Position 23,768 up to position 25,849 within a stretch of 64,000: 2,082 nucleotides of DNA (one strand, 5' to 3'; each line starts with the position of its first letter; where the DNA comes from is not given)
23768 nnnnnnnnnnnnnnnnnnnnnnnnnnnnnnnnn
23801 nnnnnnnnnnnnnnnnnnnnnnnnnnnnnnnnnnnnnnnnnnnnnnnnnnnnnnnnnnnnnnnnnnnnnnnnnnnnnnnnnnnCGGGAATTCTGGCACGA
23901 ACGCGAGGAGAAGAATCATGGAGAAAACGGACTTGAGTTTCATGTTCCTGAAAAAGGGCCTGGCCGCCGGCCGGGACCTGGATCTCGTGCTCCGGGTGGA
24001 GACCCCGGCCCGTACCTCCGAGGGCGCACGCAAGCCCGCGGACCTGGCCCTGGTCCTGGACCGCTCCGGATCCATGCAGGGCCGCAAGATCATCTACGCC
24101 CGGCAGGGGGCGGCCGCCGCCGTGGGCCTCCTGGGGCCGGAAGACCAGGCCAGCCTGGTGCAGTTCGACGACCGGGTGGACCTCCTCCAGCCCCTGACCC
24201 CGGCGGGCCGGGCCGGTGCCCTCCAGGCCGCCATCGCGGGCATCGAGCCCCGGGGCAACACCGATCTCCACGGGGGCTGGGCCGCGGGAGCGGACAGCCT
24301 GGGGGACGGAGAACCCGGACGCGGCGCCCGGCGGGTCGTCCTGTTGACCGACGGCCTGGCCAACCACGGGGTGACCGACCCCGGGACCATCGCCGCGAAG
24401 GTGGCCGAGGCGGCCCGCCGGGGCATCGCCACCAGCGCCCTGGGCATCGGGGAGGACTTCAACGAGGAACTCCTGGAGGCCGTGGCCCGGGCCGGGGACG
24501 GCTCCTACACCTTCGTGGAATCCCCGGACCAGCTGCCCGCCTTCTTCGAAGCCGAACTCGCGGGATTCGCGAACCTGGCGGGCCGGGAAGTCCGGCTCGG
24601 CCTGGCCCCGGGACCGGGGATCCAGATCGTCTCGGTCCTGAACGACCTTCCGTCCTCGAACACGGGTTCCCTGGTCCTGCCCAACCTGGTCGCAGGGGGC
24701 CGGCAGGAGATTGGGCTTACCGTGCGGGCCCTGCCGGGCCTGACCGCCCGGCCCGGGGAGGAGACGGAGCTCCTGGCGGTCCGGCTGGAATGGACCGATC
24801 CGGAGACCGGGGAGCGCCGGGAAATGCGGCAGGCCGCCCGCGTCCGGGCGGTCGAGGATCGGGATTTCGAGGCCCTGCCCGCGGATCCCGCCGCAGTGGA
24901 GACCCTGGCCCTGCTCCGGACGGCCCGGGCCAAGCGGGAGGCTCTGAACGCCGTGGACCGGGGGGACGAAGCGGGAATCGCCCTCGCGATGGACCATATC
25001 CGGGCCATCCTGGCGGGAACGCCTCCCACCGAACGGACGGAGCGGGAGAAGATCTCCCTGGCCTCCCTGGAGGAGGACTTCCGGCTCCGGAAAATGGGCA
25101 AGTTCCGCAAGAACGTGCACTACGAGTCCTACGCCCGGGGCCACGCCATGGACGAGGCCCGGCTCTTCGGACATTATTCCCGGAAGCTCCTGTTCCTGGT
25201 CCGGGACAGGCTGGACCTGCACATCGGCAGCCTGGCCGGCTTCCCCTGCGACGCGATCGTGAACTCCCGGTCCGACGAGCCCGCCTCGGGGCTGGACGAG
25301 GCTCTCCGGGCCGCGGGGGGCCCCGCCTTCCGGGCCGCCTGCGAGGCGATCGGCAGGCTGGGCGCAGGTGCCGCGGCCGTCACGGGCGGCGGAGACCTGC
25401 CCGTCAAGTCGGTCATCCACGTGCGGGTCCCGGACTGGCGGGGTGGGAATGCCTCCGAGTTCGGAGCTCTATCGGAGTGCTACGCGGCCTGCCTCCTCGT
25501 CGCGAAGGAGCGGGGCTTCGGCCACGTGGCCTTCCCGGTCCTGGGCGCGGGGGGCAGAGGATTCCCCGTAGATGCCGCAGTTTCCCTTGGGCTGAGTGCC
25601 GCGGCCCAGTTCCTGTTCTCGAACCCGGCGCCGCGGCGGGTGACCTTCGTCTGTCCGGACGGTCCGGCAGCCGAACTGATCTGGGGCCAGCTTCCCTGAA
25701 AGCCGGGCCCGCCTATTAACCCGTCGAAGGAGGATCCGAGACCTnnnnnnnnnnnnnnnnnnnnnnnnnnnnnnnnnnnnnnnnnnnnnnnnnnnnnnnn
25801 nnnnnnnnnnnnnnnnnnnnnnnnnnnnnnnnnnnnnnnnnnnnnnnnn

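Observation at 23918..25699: Unusual vWA-macro domain architecture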

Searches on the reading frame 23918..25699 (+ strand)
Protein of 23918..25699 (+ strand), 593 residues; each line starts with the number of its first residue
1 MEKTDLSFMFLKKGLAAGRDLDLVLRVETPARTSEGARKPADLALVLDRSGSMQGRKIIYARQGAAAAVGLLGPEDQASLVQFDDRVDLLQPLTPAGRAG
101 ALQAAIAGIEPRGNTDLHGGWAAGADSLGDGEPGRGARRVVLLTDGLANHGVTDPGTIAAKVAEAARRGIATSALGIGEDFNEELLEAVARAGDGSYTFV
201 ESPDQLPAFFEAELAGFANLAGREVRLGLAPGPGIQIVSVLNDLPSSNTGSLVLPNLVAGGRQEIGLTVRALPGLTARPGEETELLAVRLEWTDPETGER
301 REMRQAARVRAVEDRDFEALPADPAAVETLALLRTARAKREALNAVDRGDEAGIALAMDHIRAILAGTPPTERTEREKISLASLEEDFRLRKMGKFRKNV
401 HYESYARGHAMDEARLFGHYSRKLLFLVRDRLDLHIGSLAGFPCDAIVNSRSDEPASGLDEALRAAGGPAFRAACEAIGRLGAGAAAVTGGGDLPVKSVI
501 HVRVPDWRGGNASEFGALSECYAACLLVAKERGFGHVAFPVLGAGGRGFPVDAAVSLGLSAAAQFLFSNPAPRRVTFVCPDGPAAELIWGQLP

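Call 7: search_protein_families(library=pfam, proteins=[window:23918-25699:+], max_evalue=0.01)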
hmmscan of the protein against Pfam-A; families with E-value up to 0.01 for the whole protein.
window:23918-25699:+ (593 aa): 5 families
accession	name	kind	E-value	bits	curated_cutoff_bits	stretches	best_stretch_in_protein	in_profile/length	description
PF01661.27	Macro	-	9.6e-23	80.8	22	1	456-556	11-116/118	Macro domain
PF00092.34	VWA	-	1.9e-15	58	23.8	1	42-211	1-173/174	von Willebrand factor type A domain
PF13519.12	VWA_2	-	1.3e-13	51.9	27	1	44-146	2-106/107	von Willebrand factor type A domain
PF13768.12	VWA_3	-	1.6e-09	38.5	27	1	42-199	2-155/155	von Willebrand factor type A domain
PF05762.20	VWA_CoxE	-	0.00042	20.2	26.4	1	24-168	40-178/222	VWA domain containing CoxE-like protein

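Call 8: search_protein_families(library=ncbifam, proteins=[window:23918-25699:+], max_evalue=0.01)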
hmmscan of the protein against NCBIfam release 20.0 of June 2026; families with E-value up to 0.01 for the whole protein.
window:23918-25699:+ (593 aa): 12 families
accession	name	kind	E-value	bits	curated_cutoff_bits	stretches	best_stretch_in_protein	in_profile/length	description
NF001660.0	PRK00431.1-1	equivalog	3.2e-24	85.4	271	1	431-587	4-166/177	O-acetyl-ADP-ribose deacetylase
NF001664.0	PRK00431.1-6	equivalog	1.2e-20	73.6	200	1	439-581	11-158/173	O-acetyl-ADP-ribose deacetylase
NF001663.0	PRK00431.1-4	equivalog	1e-17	64.6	285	1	445-582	22-165/180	ADP-ribose-binding protein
TIGR03788.1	marine_srt_targ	equivalog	5.4e-16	58.2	551.65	1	27-208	258-436/629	marine proteobacterial sortase target protein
NF001661.0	PRK00431.1-2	equivalog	8e-15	55.2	291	1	431-579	2-158/179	O-acetyl-ADP-ribose deacetylase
NF003163.0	PRK04143.1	equivalog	8.2e-12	45.1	272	1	458-576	118-244/265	protein-ADP-ribose hydrolase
NF009880.0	PRK13341.1-1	equivalog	6.5e-11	41.3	891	1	408-568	412-571/599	AAA family ATPase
NF001666.0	PRK00431.2-2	equivalog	1.4e-05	25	246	1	434-556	5-128/164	ADP-ribose-binding protein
TIGR03436.1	acidobact_VWFA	subfamily_domain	7.5e-05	22.4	81.25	1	34-120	60-160/324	VWA domain-containing protein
NF001667.0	PRK00431.2-3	equivalog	0.00013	21.7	252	1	456-556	36-137/182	ADP-ribose-binding protein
NF047508.1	VWA_BatA_Lepto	exception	0.00025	20.2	380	1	138-208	192-264/315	VWA domain-containing protein BatA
TIGR00868.1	hCaCC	subfamily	0.0036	15.1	900.85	1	44-205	308-465/863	calcium-activated chloride channel protein 1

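Call 11: find_homologous_proteins(query=window:23918-25696:+, max_evalue=0.00001)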
Query window:23918-25696:+ (593 aa): 93 proteins with E <= 0.00001 among 8000 candidates.
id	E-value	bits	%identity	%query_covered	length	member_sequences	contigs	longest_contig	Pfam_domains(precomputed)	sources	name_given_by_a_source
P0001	0.0e+0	1155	100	89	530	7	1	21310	PF13768.13,PF00092.35,PF13519.13,PF01661.28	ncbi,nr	ncbi:MAG TPA: macro domain-containing protein, partial [Spirochaetia bacterium]|nr:macro domain-cont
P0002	0.0e+0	1107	87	100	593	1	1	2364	PF13768.13,PF00092.35,PF13519.13,PF01661.28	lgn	-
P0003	0.0e+0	1088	85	100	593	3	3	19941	PF13768.13,PF00092.35,PF13519.13,PF01661.28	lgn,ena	-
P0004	0.0e+0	1064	83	100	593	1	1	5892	PF13768.13,PF00092.35,PF13519.13,PF01661.28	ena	-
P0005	0.0e+0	1020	79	100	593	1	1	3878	PF13768.13,PF00092.35,PF13519.13,PF01661.28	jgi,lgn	jgi:Ca-activated chloride channel family protein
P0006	4.9e-253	859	68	100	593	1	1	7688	PF13768.13,PF00092.35,PF13519.13,PF05762.21,PF01661.28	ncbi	-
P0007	7.8e-167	574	50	98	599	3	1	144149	PF13768.13,PF00092.35,PF13519.13,PF01661.28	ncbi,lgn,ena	ncbi:MAG: macro domain-containing protein [Spirochaetales bacterium]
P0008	1.6e-133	464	52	75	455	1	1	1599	PF01661.28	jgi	jgi:Ca-activated chloride channel family protein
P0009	1.6e-92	329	36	98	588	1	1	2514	PF13768.13,PF00092.35,PF13519.13,PF01661.28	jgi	jgi:Ca-activated chloride channel family protein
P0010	1.7e-75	273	41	65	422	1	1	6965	PF13768.13,PF00092.35,PF13519.13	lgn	-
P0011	3.5e-72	262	39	66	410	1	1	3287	PF13768.13,PF00092.35,PF13519.13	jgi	jgi:Ca-activated chloride channel family protein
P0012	1.8e-70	256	39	65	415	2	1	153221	PF13768.13,PF00092.35,PF13519.13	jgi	jgi:Ca-activated chloride channel family protein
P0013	1.8e-69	253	35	97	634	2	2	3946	PF13768.13,PF00092.35,PF13519.13,PF05762.21,PF01661.28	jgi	jgi:Ca-activated chloride channel homolog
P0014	6.6e-69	251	42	66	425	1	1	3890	PF13768.13,PF00092.35,PF13519.13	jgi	-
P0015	6.8e-68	248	40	65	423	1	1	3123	PF13768.13,PF00092.35,PF13519.13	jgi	jgi:Ca-activated chloride channel homolog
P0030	5.6e-46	175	34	70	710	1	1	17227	PF13768.13,PF03747.20,PF00092.35,PF13519.13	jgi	-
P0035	1.4e-43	167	34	67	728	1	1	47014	PF13768.13,PF03747.20,PF00092.35,PF13519.13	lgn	-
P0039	1.8e-41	160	46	37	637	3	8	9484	PF13768.13,PF00092.35,PF13519.13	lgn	-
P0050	2.5e-36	143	31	77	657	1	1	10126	PF13768.13,PF00092.35,PF13519.13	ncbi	-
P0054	1.1e-29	122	34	46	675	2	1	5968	PF00092.35,PF13519.13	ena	-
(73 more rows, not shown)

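Call 13: find_encoding_contigs(protein=P0007, flank=8000, max_places=2)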
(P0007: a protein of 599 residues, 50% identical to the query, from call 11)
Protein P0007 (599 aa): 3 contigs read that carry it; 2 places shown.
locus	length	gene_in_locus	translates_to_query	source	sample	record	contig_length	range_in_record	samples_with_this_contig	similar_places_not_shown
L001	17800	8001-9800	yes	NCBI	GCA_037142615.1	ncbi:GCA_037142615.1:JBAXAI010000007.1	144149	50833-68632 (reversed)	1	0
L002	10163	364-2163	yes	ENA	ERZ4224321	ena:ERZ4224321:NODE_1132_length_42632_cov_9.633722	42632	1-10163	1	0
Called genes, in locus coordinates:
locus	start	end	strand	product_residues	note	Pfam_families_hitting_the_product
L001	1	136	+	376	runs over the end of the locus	-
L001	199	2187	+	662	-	PF00580:UvrD-helicase, PF13604:AAA_30 (faint), PF13245:AAA_19, PF13401:AAA_22 (faint), PF13538:UvrD_C_2 (faint), PF13361:UvrD_C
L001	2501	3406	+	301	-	-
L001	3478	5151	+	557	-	-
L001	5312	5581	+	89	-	PF04365:BrnT_toxin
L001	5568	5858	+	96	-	PF14384:BrnA_antitoxin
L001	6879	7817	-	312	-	PF03747:ADP_ribosyl_GH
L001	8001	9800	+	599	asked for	PF00092:VWA, PF13519:VWA_2, PF13768:VWA_3, PF01661:Macro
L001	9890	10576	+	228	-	PF00293:NUDIX, PF19368:WHD_AraR, PF21906:WHD_NrtR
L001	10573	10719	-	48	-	-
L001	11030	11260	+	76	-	-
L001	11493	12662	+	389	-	PF03747:ADP_ribosyl_GH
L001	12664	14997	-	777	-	PF00089:Trypsin, PF10459:Peptidase_S46 (faint), PF13365:Trypsin_2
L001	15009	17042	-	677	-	PF09479:Flg_new, PF25390:WD40_RLD, PF13540:RCC1_2, PF00415:RCC1, PF13540:RCC1_2, PF25390:WD40_RLD, PF00415:RCC1, PF13540:RCC1_2, +4 more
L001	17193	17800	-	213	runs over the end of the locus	-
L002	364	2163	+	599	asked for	PF00092:VWA, PF13519:VWA_2, PF13768:VWA_3, PF01661:Macro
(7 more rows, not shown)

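Call 14: find_encoding_contigs(protein=P0030, flank=8000, max_places=2)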
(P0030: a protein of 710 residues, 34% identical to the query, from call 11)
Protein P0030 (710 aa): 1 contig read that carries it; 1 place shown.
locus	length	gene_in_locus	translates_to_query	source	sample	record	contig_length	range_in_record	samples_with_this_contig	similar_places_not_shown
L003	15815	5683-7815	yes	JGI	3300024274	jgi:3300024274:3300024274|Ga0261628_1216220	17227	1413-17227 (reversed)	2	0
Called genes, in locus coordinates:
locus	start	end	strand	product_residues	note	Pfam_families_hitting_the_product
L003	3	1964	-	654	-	?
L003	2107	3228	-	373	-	-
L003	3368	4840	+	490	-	PF00515:TPR_1 (faint), PF07719:TPR_2 (faint), PF12895:ANAPC3 (faint), PF13176:TPR_7 (faint), PF13181:TPR_8 (faint), PF13432:TPR_16, PF14559:TPR_19 (weak), PF13371:TPR_9, +9 more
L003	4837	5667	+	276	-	PF02272:DHHA1 (weak)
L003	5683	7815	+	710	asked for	PF00092:VWA, PF13519:VWA_2, PF13768:VWA_3, PF03747:ADP_ribosyl_GH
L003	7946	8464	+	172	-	PF00106:adh_short, PF13561:adh_short_C2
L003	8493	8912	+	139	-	-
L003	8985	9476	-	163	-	PF14539:DUF4442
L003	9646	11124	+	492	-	-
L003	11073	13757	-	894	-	-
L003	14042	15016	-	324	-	PF03372:Exo_endo_phos, PF19580:Exo_endo_phos_3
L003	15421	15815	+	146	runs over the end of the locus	-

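Call 15: find_encoding_contigs(protein=P0012, flank=7000, max_places=1)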
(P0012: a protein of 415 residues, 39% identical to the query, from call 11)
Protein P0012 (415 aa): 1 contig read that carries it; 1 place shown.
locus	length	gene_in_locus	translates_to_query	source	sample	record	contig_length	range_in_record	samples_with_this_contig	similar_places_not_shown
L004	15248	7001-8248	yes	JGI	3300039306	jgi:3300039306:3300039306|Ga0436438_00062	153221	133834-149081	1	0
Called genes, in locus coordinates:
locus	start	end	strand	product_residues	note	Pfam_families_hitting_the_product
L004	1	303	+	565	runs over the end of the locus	PF08378:NERD, PF00580:UvrD-helicase (faint), PF13191:AAA_16 (weak), PF13245:AAA_19 (weak), PF13604:AAA_30 (faint)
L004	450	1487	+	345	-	PF00149:Metallophos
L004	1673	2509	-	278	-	-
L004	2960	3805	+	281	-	-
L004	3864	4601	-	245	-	PF02146:SIR2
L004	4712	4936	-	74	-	-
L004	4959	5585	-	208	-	PF13424:TPR_12 (faint)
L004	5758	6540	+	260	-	PF11697:DUF3293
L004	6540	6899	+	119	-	-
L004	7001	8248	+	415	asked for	PF00092:VWA, PF13519:VWA_2, PF13768:VWA_3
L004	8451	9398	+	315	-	-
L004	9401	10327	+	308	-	-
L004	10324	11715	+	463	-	PF28175:T4SS_LegC2C7 (faint)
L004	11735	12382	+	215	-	PF00691:OmpA (weak)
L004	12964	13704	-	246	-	PF13091:PLDc_2, PF00098:zf-CCHC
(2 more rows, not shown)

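Call 16: find_encoding_contigs(protein=P0013, flank=5000, max_places=2)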
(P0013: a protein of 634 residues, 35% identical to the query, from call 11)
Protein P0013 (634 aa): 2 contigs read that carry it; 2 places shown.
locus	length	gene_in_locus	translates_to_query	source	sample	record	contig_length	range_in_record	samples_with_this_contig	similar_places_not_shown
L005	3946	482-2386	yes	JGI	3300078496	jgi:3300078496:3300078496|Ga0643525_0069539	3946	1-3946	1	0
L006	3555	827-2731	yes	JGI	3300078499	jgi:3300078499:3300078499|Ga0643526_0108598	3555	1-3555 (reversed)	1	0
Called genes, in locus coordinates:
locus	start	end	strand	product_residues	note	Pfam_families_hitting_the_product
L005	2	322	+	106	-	?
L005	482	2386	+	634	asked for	PF05762:VWA_CoxE (faint), PF00092:VWA, PF13519:VWA_2, PF13768:VWA_3, PF01661:Macro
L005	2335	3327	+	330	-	PF03747:ADP_ribosyl_GH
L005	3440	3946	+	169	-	?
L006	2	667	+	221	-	?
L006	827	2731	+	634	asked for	PF05762:VWA_CoxE (faint), PF00092:VWA, PF13519:VWA_2, PF13768:VWA_3, PF01661:Macro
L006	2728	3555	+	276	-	?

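Call 17: find_encoding_contigs(protein=P0035, flank=7000, max_places=1)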
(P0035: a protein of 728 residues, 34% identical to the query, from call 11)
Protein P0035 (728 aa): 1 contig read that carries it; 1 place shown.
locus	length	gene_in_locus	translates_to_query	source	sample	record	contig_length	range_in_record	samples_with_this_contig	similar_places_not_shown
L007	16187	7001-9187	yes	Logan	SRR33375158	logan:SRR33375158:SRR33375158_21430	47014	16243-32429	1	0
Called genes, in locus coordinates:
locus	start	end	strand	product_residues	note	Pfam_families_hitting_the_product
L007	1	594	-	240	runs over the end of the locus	PF01738:DLH (weak), PF12146:Hydrolase_4 (weak), PF00561:Abhydrolase_1 (weak), PF12697:Abhydrolase_6 (weak), PF00326:Peptidase_S9 (faint)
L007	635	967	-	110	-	-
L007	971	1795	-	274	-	-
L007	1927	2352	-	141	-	PF00376:MerR, PF13411:MerR_1, PF09278:MerR-DNA-bind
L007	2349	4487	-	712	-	PF19335:HMBD, PF00122:E1-E2_ATPase, PF00702:Hydrolase, PF08282:Hydrolase_3 (faint)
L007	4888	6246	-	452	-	PF00078:RVT_1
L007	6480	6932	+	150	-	-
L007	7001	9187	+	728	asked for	PF00092:VWA, PF13519:VWA_2, PF13768:VWA_3, PF03747:ADP_ribosyl_GH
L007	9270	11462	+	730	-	PF07728:AAA_5 (faint), PF00437:T2SSE, PF01580:FtsK_SpoIIIE (faint), PF04851:ResIII (faint), PF13191:AAA_16 (faint), PF00004:AAA (faint), PF00005:ABC_tran (faint), PF00437:T2SSE, +12 more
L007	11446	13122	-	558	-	-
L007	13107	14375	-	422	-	PF23981:DUF7305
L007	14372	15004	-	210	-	-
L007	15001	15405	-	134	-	-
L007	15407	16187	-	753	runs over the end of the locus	PF05157:MshEN, PF00437:T2SSE, PF00571:CBS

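Call 32: search_protein_representatives(protein=window:23918-25696:+)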
Query: 593 residues. Proteins with E-value up to 0.001 (for the whole library): 33634; up to 1e-10: 12792; up to 1e-30: 1238. The best 150 are listed.
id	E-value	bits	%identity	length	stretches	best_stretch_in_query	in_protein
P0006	1.6e-253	858.9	68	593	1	1-592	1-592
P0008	5.0e-134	464.3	52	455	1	141-585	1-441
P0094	3.5e-103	362.5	35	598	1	5-581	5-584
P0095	8.6e-93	328.2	37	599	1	20-586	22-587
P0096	1.4e-89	317.6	38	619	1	11-587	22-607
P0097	6.4e-88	312.1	35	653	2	19-420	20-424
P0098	5.1e-84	299.2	36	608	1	20-581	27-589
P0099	2.5e-83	297.0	34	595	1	21-582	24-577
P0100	3.2e-82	293.3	40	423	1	175-587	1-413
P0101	2.2e-79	284.0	35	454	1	138-580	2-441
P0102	9.0e-78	278.6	44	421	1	16-406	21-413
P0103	1.5e-76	274.6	32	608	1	6-582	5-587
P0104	1.6e-75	271.2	42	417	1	14-410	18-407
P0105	4.6e-75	269.7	40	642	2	16-391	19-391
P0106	1.2e-74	268.3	41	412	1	6-407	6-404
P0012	5.7e-71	256.2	40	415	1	20-407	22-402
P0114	2.8e-68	247.3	36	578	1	20-411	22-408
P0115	5.7e-68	246.3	35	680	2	9-405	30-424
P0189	7.8e-53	196.3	35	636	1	3-456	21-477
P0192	1.0e-52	195.9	30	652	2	29-410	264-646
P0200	1.6e-51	191.9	34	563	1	12-419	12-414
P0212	1.0e-49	186.0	42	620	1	20-299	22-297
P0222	4.3e-48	180.6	42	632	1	33-351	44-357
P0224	7.2e-48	179.9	35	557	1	21-381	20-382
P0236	4.2e-47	177.4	39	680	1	14-361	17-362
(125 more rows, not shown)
